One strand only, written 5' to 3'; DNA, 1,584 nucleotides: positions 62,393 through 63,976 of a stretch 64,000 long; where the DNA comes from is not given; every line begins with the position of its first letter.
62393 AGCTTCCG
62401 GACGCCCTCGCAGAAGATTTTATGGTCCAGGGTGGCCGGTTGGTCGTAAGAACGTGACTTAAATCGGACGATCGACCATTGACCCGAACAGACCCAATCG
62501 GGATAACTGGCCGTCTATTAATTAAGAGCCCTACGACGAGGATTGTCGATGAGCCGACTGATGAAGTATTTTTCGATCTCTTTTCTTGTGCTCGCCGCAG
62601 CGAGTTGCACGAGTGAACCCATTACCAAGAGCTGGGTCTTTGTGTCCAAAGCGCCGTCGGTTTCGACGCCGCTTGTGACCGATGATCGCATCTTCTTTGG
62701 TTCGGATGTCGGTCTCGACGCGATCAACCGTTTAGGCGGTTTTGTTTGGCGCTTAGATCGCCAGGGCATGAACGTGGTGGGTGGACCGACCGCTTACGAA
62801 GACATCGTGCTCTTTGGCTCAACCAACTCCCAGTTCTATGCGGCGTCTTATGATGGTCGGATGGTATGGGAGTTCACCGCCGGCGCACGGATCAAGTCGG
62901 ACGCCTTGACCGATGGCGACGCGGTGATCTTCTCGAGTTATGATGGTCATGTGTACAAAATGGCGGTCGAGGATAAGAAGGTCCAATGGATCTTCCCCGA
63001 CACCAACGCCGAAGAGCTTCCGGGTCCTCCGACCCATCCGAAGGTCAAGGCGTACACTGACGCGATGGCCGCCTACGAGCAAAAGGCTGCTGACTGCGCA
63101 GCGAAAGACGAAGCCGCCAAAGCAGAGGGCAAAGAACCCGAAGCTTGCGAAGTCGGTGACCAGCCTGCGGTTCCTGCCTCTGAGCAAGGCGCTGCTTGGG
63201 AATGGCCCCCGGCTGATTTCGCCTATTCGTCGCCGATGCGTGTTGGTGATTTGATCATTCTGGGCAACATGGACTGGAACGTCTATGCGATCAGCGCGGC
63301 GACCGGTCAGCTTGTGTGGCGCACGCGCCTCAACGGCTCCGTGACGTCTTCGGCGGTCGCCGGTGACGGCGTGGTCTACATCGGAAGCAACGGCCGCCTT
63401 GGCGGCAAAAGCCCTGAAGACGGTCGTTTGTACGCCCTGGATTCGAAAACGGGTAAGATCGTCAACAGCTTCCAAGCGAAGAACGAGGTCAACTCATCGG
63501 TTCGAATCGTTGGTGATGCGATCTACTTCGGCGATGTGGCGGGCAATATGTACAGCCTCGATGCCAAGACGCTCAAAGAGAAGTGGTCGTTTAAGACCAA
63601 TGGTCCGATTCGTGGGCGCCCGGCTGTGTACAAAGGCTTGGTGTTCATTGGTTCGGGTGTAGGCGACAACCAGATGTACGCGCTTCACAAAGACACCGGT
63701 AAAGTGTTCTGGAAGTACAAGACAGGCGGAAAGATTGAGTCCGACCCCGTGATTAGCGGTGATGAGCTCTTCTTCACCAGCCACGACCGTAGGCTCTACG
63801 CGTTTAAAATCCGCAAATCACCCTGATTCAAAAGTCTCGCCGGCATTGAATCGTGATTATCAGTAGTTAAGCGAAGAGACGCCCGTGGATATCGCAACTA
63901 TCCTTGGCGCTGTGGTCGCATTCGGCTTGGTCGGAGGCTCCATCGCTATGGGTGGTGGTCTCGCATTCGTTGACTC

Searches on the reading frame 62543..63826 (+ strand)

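Call 77: search_protein_families(library=pfam, proteins=[window:62543-63826:+], max_evalue=0.001)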
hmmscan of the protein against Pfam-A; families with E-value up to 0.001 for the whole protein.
window:62543-63826:+ (427 aa): 4 families
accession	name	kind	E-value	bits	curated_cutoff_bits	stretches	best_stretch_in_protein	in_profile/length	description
PF13570.13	Beta-prop_ACSF4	-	2e-42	146.2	133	2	86-150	61-128/329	Beta-alanine-activating enzyme, beta-propeller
PF13360.13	PQQ_2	-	2.9e-36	125.7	27.6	3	246-355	4-104/233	Outer membrane protein assembly factor BamB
PF01011.28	PQQ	-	3.4e-14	52.9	26.7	1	228-319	50-149/595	Glucose/ethanol/alcohol dehydrogenase, beta-propeller domain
PF14435.11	SUKH-4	-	0.00072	20.1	25.5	0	211-262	55-106/179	SUKH-4 immunity protein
